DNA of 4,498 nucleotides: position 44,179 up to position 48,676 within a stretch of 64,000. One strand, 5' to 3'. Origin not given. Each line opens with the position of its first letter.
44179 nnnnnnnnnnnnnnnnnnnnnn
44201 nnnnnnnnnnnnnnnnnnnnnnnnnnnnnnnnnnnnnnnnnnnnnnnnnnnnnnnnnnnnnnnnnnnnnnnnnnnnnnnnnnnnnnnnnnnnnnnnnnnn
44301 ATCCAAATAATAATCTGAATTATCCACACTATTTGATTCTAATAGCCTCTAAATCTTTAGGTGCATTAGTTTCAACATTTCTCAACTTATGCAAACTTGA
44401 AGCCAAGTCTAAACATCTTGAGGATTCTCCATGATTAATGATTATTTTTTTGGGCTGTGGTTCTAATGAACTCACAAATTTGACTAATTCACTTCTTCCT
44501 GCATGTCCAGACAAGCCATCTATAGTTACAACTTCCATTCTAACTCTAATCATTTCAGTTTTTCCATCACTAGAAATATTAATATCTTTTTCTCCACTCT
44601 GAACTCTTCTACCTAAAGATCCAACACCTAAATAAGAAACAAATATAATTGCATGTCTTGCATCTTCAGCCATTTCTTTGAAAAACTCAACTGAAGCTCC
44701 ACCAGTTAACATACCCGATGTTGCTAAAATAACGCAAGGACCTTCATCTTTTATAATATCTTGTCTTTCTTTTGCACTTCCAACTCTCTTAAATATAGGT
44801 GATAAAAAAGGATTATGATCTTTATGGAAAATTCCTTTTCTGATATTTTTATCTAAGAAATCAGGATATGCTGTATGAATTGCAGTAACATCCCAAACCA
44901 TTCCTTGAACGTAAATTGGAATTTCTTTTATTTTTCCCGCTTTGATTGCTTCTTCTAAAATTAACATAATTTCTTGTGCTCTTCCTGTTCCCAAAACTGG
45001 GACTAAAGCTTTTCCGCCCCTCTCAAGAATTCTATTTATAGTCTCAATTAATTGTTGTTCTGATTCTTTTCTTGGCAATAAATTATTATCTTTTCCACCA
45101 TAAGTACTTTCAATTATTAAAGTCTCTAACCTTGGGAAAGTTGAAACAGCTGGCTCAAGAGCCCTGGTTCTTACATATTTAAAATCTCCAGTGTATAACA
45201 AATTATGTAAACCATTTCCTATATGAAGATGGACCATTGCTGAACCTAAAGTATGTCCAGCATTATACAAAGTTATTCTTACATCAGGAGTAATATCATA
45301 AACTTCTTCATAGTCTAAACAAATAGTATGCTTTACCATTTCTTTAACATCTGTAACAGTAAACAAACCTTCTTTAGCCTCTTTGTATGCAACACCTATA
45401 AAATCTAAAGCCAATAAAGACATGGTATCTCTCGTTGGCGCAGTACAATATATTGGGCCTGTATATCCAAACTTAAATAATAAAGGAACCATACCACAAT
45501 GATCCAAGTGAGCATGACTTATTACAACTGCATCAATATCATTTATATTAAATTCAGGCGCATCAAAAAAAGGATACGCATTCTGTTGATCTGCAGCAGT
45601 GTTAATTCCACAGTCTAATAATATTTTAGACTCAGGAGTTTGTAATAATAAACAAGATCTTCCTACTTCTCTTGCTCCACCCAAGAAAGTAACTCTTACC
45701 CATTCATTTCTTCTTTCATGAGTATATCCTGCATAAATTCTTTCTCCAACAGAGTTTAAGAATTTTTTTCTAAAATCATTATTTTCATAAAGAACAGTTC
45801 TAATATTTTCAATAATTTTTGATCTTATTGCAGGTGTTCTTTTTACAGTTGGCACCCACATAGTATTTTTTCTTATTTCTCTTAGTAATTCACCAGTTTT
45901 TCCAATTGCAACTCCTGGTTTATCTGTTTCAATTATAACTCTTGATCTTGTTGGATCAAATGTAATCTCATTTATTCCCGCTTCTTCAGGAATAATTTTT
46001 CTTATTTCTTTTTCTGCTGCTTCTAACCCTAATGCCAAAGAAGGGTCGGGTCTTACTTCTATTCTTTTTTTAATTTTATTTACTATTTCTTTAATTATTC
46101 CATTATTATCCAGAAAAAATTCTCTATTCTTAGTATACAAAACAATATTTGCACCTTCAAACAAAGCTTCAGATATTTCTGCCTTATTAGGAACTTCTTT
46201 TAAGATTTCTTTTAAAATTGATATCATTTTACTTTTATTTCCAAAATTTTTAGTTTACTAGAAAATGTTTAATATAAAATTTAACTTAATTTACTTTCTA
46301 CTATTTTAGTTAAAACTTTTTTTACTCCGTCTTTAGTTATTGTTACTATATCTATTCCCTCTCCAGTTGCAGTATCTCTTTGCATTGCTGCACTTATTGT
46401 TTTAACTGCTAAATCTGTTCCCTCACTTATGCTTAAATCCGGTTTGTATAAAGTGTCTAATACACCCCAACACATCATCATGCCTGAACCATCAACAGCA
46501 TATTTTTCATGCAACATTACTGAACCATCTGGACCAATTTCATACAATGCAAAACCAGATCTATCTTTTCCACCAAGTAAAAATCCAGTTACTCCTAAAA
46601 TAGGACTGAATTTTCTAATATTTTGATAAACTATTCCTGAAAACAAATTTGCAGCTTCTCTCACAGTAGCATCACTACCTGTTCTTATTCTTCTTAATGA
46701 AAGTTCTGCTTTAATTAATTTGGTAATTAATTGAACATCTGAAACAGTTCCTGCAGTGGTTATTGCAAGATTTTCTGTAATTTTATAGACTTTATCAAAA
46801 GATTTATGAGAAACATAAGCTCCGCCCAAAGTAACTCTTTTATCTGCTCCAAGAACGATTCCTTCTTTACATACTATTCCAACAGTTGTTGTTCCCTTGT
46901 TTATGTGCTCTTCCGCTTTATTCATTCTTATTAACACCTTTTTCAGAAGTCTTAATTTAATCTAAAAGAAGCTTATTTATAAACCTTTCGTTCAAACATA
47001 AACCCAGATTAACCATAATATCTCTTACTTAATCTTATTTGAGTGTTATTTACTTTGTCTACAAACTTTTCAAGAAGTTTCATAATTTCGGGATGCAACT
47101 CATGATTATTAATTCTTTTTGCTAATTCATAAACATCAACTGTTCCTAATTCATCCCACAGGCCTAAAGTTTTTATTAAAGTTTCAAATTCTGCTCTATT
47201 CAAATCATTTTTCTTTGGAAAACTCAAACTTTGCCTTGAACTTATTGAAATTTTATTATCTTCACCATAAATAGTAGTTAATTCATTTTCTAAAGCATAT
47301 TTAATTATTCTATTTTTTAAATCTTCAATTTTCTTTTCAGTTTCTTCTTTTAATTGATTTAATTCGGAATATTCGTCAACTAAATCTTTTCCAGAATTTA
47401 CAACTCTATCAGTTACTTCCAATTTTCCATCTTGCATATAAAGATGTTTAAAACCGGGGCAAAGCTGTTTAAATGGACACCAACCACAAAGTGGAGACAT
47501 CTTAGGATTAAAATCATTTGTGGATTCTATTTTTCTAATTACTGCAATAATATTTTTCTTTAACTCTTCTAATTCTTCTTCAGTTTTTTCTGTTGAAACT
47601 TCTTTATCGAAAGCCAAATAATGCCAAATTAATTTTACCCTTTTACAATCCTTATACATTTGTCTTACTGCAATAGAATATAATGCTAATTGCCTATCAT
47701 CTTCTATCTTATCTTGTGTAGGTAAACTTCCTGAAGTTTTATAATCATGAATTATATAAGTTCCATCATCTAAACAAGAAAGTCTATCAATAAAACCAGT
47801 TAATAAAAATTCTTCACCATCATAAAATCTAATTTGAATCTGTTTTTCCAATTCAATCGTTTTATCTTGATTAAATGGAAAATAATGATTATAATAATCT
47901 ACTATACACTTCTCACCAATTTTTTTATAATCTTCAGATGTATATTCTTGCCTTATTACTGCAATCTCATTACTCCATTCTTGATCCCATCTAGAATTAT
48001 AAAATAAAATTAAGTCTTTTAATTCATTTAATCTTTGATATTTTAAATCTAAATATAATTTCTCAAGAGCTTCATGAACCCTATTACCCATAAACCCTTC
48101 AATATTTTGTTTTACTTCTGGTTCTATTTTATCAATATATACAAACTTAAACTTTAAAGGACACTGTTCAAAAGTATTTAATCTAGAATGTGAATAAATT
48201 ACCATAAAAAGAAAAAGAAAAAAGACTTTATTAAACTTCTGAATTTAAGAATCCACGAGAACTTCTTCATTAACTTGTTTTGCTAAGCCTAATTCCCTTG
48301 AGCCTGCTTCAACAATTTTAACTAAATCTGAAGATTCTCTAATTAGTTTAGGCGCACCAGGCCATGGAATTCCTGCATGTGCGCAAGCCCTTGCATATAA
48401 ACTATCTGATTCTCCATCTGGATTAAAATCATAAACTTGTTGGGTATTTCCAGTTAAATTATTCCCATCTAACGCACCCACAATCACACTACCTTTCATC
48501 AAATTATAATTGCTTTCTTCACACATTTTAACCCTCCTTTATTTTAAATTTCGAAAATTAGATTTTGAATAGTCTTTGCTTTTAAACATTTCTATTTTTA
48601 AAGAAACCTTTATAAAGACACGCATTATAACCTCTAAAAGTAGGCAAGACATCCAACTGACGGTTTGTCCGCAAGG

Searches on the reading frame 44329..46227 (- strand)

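Call 7: search_protein_families(library=pfam, proteins=[window:44329-46227:-], max_evalue=0.01)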
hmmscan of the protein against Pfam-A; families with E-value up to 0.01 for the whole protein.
window:44329-46227:- (632 aa): 9 families
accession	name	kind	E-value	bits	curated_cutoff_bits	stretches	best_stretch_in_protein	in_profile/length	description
PF10996.14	Beta-Casp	-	9.4e-30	104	27.7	1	417-541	1-119/120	Beta-Casp domain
PF17214.9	KH_TffA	-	6.3e-23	81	22.6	1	4-64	7-67/68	Transcription termination factor FttA, KH domain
PF16661.11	Lactamase_B_6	-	5.5e-17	62.2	27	1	194-359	1-172/193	Metallo-beta-lactamase superfamily domain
PF07521.17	RMMBL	-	1.2e-16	60.8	21.6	1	560-623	2-63/63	Zn-dependent metallo-hydrolase RNA specificity domain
PF00753.33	Lactamase_B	-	4.3e-14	53.3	22.7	1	188-360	4-161/196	Metallo-beta-lactamase superfamily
PF12706.13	Lactamase_B_2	-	6.3e-12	45.9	27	1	201-356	2-150/200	Beta-lactamase superfamily domain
PF07650.23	KH_2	-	4.6e-05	23.6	22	1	74-121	5-53/78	KH domain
PF13483.12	Lactamase_B_3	-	0.00018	21.9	24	1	188-246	5-52/160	Beta-lactamase superfamily domain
PF23023.1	Anti-Pycsar_Apyc1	-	0.00095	19.1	50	1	200-358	30-176/250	Anti-Pycsar protein Apyc1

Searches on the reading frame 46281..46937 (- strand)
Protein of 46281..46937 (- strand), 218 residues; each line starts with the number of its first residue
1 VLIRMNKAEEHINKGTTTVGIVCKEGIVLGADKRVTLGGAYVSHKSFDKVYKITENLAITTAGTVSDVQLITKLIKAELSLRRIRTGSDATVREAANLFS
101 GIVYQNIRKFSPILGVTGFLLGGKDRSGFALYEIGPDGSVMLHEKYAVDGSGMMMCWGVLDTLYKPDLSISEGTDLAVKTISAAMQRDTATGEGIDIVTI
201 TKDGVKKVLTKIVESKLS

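Call 7: search_protein_families(library=pfam, proteins=[window:46281-46937:-], max_evalue=0.01)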
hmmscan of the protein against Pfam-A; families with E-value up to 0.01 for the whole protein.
window:46281-46937:- (218 aa): 1 family
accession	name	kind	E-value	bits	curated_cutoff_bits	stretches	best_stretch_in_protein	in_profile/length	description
PF00227.31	Proteasome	-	7.8e-43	146.8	22.4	1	12-200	1-189/189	Proteasome subunit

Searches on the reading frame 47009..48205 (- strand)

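Call 7: search_protein_families(library=pfam, proteins=[window:47009-48205:-], max_evalue=0.01)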
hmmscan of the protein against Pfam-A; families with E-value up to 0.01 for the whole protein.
window:47009-48205:- (398 aa): 4 families
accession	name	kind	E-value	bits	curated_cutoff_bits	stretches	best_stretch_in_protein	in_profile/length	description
PF12705.13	PDDEXK_1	-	6.2e-34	118.5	22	1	5-250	3-247/247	PD-(D/E)XK nuclease superfamily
PF10926.14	DUF2800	-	1.2e-06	28.4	21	1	85-287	68-270/368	Protein of unknown function (DUF2800)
PF01930.23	Cas_Cas4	-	5e-05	23.9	22.7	1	112-249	26-158/160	Domain of unknown function DUF83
PF24091.1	DUF7376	-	0.00067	19.9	27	1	273-318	93-138/219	Family of unknown function (DUF7376)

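Call 43: search_protein_families(library=ncbifam, proteins=[P0001], max_evalue=0.1)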
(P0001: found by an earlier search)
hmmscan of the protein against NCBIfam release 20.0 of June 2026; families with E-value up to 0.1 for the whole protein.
P0001 (159 aa): 0 families

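Call 44: search_protein_families(library=phrogs, proteins=[P0001, window:47009-48205:-], max_evalue=0.01)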
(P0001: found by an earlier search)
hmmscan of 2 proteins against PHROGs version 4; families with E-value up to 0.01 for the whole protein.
P0001 (159 aa): 0 families

window:47009-48205:- (398 aa): 8 families
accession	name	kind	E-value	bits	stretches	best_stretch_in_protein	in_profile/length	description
phrog_69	-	DNA, RNA and nucleotide metabolism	2e-32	113.9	1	3-304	89-375/501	exonuclease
phrog_1218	-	DNA, RNA and nucleotide metabolism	2.9e-25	90.3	1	3-211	9-219/364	exonuclease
phrog_8097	-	DNA, RNA and nucleotide metabolism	2.4e-06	27.6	1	4-228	3-190/598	exonuclease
phrog_298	-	DNA, RNA and nucleotide metabolism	2.9e-06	27.9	1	40-204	109-234/293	exonuclease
phrog_33176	-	unknown function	1.1e-05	25.4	0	135-183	242-289/380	-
phrog_1870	-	DNA, RNA and nucleotide metabolism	1.2e-05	25.7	1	117-252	152-288/313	exonuclease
phrog_434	-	DNA, RNA and nucleotide metabolism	0.00027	21.2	1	256-332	259-334/372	RecE-like recombination exonuclease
phrog_2362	-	unknown function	0.00078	20.3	1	227-318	83-142/223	-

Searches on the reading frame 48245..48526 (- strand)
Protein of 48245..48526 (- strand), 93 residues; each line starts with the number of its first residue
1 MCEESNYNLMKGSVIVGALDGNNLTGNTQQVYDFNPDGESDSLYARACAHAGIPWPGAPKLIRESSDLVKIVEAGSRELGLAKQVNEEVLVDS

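Call 7: search_protein_families(library=pfam, proteins=[window:48245-48526:-], max_evalue=0.01)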
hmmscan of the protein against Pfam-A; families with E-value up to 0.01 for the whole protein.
window:48245-48526:- (93 aa): 0 families

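Call 10: find_encoding_contigs(protein=window:48245-48526:-, flank=6000, max_places=10)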
Protein window:48245-48526:- (93 aa): 23 contigs read that carry it; 10 places shown.
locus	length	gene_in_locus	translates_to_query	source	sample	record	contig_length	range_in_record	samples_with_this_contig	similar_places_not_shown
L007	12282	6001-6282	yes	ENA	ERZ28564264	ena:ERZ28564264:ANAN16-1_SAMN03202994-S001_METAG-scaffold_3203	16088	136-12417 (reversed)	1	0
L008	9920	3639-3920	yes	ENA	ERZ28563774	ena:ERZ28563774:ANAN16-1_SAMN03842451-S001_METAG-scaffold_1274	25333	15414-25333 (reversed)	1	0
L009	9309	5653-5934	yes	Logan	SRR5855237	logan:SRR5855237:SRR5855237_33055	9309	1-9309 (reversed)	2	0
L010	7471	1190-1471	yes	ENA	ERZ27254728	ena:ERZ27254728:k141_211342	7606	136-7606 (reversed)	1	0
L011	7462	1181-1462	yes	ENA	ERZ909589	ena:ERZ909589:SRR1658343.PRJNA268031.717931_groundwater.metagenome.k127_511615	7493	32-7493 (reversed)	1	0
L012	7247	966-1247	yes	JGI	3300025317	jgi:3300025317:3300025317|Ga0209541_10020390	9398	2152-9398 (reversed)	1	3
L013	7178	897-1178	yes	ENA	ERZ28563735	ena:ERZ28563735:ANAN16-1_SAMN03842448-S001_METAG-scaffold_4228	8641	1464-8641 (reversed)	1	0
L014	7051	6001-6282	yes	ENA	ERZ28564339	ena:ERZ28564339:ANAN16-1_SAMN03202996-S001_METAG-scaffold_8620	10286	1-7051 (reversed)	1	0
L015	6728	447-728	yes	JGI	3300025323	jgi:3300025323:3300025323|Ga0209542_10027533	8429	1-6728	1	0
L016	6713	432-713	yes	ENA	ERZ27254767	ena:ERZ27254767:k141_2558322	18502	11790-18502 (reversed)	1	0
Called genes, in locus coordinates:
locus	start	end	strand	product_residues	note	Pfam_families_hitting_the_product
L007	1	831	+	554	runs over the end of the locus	PF00749:tRNA-synt_1c, PF03950:tRNA-synt_1c_C, PF20974:tRNA-synt_1c_C2 (weak)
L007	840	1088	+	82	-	PF08984:DUF1858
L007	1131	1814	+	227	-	PF00702:Hydrolase, PF13419:HAD_2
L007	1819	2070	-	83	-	PF05016:ParE_toxin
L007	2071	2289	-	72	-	PF24434:DUF7557 (weak)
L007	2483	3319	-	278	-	-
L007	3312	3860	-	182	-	-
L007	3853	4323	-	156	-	-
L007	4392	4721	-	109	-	PF01849:NAC, PF19026:UBA_HYPK (weak)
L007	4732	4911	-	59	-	PF03911:Sec61_beta (weak)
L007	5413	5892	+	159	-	-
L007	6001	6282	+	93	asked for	-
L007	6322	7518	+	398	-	PF12705:PDDEXK_1, PF10926:DUF2800 (weak)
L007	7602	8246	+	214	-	PF00227:Proteasome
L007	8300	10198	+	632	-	PF17214:KH_TffA, PF00753:Lactamase_B, PF16661:Lactamase_B_6, PF23023:Anti-Pycsar_Apyc1, PF12706:Lactamase_B_2, PF10996:Beta-Casp, PF07521:RMMBL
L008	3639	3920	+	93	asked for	-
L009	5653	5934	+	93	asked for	-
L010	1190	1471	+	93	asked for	-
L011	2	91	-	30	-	?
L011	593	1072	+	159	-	-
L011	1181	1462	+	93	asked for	-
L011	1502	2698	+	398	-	PF12705:PDDEXK_1, PF10926:DUF2800 (weak)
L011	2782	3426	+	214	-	PF00227:Proteasome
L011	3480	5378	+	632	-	PF17214:KH_TffA, PF00753:Lactamase_B, PF16661:Lactamase_B_6, PF23023:Anti-Pycsar_Apyc1, PF12706:Lactamase_B_2, PF10996:Beta-Casp, PF07521:RMMBL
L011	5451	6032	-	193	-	PF06130:PTAC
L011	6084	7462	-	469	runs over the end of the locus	?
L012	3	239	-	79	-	?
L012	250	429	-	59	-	PF03911:Sec61_beta (weak)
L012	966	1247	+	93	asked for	-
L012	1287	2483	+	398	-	PF12705:PDDEXK_1, PF10926:DUF2800 (weak)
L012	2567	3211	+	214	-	PF00227:Proteasome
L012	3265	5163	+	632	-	PF17214:KH_TffA, PF00753:Lactamase_B, PF16661:Lactamase_B_6, PF23023:Anti-Pycsar_Apyc1, PF12706:Lactamase_B_2, PF10996:Beta-Casp, PF07521:RMMBL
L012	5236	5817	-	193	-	PF06130:PTAC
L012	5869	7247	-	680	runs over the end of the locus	PF02775:TPP_enzyme_C, PF14890:Intein_splicing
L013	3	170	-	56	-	?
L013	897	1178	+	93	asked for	-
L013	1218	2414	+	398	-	PF12705:PDDEXK_1, PF10926:DUF2800 (weak)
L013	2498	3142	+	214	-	PF00227:Proteasome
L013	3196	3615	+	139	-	-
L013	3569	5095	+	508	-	PF00753:Lactamase_B, PF23023:Anti-Pycsar_Apyc1, PF12706:Lactamase_B_2, PF16661:Lactamase_B_6, PF10996:Beta-Casp, PF07521:RMMBL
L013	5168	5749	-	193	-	PF06130:PTAC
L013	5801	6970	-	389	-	PF14890:Intein_splicing (weak)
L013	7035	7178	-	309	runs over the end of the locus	-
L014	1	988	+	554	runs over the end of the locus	PF00749:tRNA-synt_1c, PF03950:tRNA-synt_1c_C, PF20974:tRNA-synt_1c_C2 (weak)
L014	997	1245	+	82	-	PF08984:DUF1858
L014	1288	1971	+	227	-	PF00702:Hydrolase, PF13419:HAD_2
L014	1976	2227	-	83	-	PF05016:ParE_toxin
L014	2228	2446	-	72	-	PF24434:DUF7557 (weak)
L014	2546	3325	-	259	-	PF01656:CbiA, PF06564:CBP_BcsQ (faint), PF10609:ParA, PF13614:AAA_31, PF00142:Fer4_NifH (weak), PF13500:AAA_26 (weak)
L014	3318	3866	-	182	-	-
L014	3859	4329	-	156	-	-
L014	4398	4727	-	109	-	PF01849:NAC, PF19026:UBA_HYPK (weak)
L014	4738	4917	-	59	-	PF03911:Sec61_beta (weak)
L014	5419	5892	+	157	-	-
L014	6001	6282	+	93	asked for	-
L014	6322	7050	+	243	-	?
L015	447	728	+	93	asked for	-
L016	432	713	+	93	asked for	-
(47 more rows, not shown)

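Call 43: search_protein_families(library=ncbifam, proteins=[window:48245-48526:-, P0001], max_evalue=0.1)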
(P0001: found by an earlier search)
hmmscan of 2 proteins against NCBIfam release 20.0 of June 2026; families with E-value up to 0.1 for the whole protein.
window:48245-48526:- (93 aa): 0 families

P0001 (159 aa): 0 families

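Call 44: search_protein_families(library=phrogs, proteins=[window:48245-48526:-, P0001], max_evalue=0.01)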
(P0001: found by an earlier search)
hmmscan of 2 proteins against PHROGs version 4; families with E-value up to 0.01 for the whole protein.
window:48245-48526:- (93 aa): 0 families

P0001 (159 aa): 0 families
